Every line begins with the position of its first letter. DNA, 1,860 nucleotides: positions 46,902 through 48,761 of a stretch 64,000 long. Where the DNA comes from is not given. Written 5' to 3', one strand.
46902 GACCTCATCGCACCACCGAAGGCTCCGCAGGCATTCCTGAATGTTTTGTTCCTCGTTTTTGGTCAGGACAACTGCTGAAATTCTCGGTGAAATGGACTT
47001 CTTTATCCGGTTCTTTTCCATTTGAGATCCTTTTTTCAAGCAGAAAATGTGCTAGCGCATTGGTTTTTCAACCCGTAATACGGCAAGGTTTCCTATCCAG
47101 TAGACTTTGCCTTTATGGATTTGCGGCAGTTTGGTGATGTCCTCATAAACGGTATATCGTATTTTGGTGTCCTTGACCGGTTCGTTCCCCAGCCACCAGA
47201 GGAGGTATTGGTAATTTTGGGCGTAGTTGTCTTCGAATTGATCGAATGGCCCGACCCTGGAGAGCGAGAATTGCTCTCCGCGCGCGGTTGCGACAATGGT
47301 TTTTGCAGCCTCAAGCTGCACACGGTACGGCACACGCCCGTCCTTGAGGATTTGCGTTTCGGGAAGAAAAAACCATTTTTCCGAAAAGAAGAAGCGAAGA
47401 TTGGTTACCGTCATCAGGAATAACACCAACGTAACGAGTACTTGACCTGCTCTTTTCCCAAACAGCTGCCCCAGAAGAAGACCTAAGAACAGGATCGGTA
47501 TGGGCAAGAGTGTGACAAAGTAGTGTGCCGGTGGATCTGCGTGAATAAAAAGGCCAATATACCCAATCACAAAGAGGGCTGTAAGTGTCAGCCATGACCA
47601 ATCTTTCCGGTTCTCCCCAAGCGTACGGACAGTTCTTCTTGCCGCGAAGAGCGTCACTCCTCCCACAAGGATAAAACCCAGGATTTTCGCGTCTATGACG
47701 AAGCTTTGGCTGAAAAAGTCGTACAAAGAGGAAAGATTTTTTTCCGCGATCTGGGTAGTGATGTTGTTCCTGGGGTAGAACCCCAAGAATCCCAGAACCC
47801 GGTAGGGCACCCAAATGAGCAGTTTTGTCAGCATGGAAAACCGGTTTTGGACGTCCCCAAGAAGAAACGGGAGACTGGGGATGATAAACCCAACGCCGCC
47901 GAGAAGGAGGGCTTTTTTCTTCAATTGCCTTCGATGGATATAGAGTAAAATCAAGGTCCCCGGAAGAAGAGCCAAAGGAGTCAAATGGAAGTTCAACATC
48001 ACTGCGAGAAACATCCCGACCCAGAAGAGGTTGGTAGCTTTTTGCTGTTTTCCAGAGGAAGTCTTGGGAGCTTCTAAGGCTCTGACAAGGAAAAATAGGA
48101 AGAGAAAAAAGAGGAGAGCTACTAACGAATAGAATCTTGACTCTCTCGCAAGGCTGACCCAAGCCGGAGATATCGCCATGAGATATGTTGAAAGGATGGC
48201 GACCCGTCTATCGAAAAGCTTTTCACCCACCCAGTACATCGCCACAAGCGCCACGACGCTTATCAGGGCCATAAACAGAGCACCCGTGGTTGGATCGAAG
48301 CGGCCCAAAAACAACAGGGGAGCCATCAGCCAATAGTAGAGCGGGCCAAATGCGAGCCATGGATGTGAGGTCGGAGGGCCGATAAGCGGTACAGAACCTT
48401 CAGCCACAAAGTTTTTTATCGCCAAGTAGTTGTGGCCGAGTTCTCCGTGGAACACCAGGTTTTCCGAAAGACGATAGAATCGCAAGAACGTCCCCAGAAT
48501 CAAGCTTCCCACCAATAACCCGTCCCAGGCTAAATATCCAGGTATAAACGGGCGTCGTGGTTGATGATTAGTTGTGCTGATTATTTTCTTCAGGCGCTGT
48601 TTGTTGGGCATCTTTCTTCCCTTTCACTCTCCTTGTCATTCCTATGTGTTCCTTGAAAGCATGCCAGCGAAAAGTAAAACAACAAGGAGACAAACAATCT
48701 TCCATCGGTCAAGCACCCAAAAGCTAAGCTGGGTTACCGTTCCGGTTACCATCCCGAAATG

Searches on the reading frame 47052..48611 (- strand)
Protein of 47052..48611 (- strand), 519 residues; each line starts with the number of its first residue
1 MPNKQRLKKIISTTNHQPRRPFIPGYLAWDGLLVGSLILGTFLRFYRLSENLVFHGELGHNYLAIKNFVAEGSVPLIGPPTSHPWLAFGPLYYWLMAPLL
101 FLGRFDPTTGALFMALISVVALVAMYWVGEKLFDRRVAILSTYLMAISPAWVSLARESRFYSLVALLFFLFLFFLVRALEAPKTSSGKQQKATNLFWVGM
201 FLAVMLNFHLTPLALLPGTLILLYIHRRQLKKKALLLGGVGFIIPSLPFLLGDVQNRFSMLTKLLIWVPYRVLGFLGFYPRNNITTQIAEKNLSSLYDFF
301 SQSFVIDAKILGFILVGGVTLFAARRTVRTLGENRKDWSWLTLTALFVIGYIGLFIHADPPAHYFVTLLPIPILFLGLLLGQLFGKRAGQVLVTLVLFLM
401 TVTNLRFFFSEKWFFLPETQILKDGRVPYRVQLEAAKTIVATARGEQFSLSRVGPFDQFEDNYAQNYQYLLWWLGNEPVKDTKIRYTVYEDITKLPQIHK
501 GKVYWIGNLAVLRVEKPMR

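Call 68: search_protein_families(library=pfam, proteins=[window:47052-48611:-], max_evalue=0.001)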
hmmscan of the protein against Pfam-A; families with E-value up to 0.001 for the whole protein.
window:47052-48611:- (519 aa): 1 family
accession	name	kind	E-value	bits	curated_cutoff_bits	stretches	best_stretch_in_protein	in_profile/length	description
PF13231.12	PMT_2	-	1.1e-10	42.4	26.1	1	90-250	4-158/160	Dolichyl-phosphate-mannose-protein mannosyltransferase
